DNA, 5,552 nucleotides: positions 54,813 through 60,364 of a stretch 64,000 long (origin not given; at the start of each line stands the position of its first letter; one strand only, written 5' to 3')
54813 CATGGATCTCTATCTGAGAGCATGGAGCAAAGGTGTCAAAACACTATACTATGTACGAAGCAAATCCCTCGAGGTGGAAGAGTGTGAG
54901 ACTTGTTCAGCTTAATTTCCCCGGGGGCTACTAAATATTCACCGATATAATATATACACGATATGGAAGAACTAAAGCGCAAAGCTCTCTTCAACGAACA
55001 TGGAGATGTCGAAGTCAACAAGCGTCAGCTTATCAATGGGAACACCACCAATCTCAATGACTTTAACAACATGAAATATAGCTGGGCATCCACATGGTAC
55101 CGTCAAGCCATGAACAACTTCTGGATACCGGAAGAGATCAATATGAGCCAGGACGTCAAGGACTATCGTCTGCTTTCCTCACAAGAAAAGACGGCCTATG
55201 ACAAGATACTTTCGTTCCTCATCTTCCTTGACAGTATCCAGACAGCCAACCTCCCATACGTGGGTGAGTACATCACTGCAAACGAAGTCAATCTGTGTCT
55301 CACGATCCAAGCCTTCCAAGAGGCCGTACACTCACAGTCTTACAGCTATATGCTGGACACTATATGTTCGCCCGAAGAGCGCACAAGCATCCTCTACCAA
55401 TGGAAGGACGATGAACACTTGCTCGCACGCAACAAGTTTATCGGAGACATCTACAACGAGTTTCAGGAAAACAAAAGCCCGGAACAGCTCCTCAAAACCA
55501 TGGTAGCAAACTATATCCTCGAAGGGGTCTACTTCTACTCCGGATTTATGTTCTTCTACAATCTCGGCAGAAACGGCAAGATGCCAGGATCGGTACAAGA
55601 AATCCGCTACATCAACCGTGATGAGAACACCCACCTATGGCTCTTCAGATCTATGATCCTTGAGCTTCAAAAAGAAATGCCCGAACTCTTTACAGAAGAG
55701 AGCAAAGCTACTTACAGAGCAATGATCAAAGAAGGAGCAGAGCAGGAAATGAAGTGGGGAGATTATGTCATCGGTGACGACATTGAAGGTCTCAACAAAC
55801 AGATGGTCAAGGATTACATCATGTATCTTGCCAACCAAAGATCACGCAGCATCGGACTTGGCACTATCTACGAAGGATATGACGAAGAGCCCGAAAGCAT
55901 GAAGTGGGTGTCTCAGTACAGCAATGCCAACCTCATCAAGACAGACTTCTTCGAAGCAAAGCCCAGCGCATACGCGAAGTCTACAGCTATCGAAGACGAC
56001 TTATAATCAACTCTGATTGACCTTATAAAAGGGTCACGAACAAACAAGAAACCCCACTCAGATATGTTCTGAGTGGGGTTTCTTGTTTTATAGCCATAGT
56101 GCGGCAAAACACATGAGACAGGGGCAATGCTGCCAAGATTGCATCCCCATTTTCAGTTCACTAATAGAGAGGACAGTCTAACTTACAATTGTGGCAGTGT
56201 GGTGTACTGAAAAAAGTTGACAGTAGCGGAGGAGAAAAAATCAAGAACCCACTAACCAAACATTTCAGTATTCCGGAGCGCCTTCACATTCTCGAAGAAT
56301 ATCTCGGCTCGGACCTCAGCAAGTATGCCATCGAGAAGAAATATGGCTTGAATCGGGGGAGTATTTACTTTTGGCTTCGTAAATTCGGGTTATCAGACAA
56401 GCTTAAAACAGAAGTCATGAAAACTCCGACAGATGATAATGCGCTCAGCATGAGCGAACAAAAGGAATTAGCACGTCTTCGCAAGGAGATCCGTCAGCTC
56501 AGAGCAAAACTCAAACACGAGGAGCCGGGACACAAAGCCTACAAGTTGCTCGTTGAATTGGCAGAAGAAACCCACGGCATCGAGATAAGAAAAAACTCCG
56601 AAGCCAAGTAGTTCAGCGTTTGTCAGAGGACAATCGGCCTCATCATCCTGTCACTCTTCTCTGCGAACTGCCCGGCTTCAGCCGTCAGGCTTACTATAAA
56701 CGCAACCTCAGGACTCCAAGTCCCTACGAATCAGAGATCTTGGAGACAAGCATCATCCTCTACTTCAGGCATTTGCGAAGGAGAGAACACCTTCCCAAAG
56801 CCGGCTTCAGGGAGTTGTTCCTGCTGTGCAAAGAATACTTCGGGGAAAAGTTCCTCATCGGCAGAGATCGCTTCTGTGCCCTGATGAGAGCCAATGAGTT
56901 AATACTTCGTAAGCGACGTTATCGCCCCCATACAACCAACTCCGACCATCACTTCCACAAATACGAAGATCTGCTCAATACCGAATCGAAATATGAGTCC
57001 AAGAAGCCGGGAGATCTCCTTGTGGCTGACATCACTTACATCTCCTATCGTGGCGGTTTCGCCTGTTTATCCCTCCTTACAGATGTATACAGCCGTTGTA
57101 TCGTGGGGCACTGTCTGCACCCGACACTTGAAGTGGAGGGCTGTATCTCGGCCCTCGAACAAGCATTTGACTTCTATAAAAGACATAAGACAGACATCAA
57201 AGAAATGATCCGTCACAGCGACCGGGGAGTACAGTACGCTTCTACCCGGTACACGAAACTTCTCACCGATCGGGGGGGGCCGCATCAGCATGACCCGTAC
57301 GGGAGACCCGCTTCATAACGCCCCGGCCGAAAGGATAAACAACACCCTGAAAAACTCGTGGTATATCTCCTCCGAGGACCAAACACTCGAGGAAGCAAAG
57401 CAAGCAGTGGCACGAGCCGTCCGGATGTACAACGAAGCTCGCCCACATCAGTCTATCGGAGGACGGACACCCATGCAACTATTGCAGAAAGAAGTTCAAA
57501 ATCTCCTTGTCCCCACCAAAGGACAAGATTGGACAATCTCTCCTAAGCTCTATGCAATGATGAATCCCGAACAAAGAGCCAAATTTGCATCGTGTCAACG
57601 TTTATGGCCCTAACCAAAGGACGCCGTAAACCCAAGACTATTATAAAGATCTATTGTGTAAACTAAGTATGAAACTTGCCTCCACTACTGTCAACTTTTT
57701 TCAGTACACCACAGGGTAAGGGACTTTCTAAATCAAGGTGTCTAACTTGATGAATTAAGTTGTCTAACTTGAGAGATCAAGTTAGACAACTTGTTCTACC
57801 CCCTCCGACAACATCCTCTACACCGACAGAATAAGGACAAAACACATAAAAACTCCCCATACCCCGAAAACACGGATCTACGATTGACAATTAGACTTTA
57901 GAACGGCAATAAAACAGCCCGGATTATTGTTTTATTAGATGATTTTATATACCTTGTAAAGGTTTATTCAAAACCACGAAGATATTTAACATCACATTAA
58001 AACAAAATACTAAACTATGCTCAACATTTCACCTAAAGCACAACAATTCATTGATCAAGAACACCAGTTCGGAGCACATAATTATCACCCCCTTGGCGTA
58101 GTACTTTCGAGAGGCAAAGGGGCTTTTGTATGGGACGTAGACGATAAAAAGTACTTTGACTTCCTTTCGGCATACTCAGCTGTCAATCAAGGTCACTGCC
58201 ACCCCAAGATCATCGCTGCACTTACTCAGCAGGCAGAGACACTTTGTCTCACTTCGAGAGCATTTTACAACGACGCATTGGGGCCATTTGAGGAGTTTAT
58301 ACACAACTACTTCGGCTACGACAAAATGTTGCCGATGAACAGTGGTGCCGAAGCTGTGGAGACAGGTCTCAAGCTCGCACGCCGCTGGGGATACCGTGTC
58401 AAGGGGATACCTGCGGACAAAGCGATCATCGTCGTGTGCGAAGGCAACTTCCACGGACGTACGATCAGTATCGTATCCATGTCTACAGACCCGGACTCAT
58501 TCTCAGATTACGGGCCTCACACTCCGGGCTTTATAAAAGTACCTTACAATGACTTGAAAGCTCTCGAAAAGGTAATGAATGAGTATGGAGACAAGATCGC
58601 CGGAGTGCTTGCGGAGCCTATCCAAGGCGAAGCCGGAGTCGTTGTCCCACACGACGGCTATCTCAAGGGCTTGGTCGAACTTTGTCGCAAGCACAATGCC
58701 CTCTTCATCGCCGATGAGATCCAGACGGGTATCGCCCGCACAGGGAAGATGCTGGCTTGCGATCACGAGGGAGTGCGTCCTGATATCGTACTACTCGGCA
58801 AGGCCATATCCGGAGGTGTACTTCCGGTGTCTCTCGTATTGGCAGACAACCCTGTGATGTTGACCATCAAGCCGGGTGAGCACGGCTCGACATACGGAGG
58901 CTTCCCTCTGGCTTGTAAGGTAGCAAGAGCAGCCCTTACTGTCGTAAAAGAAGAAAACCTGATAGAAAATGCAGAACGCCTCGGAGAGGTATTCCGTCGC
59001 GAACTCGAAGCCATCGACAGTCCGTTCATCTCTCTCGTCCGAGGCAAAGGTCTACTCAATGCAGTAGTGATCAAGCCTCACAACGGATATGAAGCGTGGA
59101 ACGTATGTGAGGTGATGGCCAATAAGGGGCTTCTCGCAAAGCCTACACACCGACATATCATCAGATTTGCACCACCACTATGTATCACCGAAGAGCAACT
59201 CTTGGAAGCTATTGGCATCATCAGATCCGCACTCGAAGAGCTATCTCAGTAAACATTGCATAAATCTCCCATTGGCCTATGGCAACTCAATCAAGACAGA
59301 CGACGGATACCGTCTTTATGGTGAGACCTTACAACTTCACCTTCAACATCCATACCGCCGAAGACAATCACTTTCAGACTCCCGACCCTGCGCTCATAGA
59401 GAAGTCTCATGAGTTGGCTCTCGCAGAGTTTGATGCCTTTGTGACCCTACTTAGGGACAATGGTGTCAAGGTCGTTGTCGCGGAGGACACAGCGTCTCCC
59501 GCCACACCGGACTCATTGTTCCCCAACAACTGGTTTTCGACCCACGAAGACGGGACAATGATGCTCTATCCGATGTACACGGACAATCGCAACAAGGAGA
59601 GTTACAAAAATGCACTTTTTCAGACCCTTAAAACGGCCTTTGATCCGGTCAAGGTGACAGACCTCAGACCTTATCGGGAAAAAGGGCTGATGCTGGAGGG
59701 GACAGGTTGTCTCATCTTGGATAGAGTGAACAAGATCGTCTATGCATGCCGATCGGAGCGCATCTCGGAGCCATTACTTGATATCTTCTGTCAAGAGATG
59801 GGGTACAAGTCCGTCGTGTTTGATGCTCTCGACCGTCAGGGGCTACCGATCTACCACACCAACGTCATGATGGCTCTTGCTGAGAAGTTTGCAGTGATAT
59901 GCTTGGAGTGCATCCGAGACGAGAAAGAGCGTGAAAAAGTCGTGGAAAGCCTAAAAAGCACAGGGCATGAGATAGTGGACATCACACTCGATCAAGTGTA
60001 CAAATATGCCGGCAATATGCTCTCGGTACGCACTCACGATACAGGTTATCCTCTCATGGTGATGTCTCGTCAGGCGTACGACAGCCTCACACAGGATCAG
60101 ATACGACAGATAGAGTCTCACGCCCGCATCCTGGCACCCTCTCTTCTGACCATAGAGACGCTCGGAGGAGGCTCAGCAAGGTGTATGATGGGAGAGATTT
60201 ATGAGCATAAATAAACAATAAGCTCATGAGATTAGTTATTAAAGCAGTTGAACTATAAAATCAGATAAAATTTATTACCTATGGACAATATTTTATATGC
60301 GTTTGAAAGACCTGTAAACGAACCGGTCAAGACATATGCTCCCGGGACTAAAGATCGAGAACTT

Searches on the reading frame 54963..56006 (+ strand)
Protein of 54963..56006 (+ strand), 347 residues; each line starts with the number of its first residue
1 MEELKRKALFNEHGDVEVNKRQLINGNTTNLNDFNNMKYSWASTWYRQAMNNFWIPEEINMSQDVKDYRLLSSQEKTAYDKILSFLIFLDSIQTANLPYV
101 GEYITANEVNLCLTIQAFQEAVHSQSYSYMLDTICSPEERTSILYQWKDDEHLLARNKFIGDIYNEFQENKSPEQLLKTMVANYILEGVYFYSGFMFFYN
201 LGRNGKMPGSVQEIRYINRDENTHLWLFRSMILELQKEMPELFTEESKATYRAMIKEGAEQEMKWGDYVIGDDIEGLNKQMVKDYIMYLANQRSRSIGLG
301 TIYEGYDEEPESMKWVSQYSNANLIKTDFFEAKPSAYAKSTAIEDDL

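Call 20: search_protein_families(library=pfam, proteins=[window:54963-56006:+], max_evalue=0.01)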
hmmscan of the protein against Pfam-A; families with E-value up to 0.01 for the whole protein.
window:54963-56006:+ (347 aa): 1 family
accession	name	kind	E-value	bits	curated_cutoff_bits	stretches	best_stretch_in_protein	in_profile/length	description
PF00268.27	Ribonuc_red_sm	-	1.7e-90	303.7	33.6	1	32-310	2-281/281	Ribonucleotide reductase, small chain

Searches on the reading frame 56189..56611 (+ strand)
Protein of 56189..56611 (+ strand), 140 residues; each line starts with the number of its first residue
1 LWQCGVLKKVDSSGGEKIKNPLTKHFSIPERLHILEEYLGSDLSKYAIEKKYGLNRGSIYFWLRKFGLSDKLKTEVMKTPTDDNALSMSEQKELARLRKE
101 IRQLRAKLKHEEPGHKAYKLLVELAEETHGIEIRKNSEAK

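Call 20: search_protein_families(library=pfam, proteins=[window:56189-56611:+], max_evalue=0.01)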
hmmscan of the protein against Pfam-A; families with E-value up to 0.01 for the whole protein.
window:56189-56611:+ (140 aa): 2 families
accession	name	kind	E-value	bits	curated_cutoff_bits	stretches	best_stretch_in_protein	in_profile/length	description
PF13518.12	HTH_28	-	0.00031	21.2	25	1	30-66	1-36/52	Helix-turn-helix domain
PF01527.26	HTH_Tnp_1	-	0.0053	17.4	24.1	0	25-108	6-74/75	Transposase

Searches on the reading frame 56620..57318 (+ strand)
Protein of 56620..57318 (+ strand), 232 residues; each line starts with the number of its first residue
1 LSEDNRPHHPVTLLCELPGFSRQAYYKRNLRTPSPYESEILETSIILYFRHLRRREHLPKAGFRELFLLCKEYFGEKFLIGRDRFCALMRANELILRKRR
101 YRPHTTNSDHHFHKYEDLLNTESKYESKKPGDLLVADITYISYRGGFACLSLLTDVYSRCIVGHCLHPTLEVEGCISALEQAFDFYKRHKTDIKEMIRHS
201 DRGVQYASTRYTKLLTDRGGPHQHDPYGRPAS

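Call 12: search_protein_families(library=pfam, proteins=[window:56620-57318:+])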
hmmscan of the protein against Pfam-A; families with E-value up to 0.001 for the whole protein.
window:56620-57318:+ (232 aa): 1 family
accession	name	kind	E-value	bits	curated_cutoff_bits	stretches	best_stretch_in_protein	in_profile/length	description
PF00665.32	rve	-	9.1e-13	48.8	32.6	1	128-230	2-102/102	Integrase core domain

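Call 64: find_homologous_proteins(query=window:56620-57318:+, max_evalue=1e-60)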
Query window:56620-57318:+ (232 aa): 37 proteins with E <= 1e-60 among 3129 candidates.
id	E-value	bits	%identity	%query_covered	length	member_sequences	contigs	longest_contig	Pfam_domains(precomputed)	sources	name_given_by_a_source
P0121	1.2e-118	413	81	94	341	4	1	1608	PF00665.33,PF13683.13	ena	-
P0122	2.8e-99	350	75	90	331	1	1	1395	PF00665.33,PF13683.13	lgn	-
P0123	2.9e-96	340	72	91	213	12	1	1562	PF00665.33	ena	-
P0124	1.9e-91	324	68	91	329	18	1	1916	PF00665.33,PF13683.13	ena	-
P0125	6.0e-89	316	79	75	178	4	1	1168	PF00665.33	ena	-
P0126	3.8e-87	310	78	73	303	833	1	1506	PF00665.33,PF13683.13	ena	-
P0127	4.8e-87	310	65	93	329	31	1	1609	PF00665.33,PF13683.13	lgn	-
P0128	8.7e-84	299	71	79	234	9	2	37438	PF00665.33,PF13683.13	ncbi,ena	ncbi:IS3 family transposase ISPg5 [Porphyromonas gingivalis]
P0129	1.4e-82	295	63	94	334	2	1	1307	PF00665.33,PF13683.13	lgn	-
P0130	4.8e-78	280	62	89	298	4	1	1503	PF00665.33,PF13683.13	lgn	-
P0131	2.9e-77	278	61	89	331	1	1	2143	PF00665.33,PF13683.13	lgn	-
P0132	6.1e-77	277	78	67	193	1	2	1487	-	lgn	-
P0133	8.3e-75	270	58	91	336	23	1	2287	PF00665.33,PF13683.13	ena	-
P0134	3.4e-71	258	48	54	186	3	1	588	PF00665.33,PF24865.2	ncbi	ncbi:hypothetical protein SJDPG11_10510, partial [Porphyromonas gingivalis SJD11]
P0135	2.9e-69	251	57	93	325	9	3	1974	PF00665.33,PF13683.13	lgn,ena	-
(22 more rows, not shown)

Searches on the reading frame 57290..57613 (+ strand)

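Call 20: search_protein_families(library=pfam, proteins=[window:57290-57613:+], max_evalue=0.01)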
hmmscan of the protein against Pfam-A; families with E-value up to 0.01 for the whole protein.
window:57290-57613:+ (107 aa): 2 families
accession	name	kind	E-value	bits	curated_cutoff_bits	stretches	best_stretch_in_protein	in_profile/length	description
PF13683.12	rve_3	-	2.2e-19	69.4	26.5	1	1-61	7-67/67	Integrase core domain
PF13333.12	rve_2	-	5.9e-05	23.6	22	1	19-63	6-50/56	Integrase core domain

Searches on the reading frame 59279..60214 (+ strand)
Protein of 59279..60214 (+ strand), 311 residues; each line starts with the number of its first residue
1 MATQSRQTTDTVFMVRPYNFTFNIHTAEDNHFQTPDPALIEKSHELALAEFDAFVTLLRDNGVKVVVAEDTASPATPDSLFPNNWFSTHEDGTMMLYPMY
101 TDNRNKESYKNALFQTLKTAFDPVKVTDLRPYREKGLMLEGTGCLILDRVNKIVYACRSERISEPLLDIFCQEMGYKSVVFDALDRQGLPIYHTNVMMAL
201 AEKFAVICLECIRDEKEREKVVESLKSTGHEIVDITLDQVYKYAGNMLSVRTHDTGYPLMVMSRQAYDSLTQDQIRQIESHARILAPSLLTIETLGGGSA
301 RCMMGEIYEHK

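Call 20: search_protein_families(library=pfam, proteins=[window:59279-60214:+], max_evalue=0.01)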
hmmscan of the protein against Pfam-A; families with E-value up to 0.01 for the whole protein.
window:59279-60214:+ (311 aa): 1 family
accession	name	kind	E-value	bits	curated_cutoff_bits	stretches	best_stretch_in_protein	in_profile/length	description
PF19420.4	DDAH_eukar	-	5.6e-98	328.2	23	1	20-307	1-290/291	N,N dimethylarginine dimethylhydrolase, eukaryotic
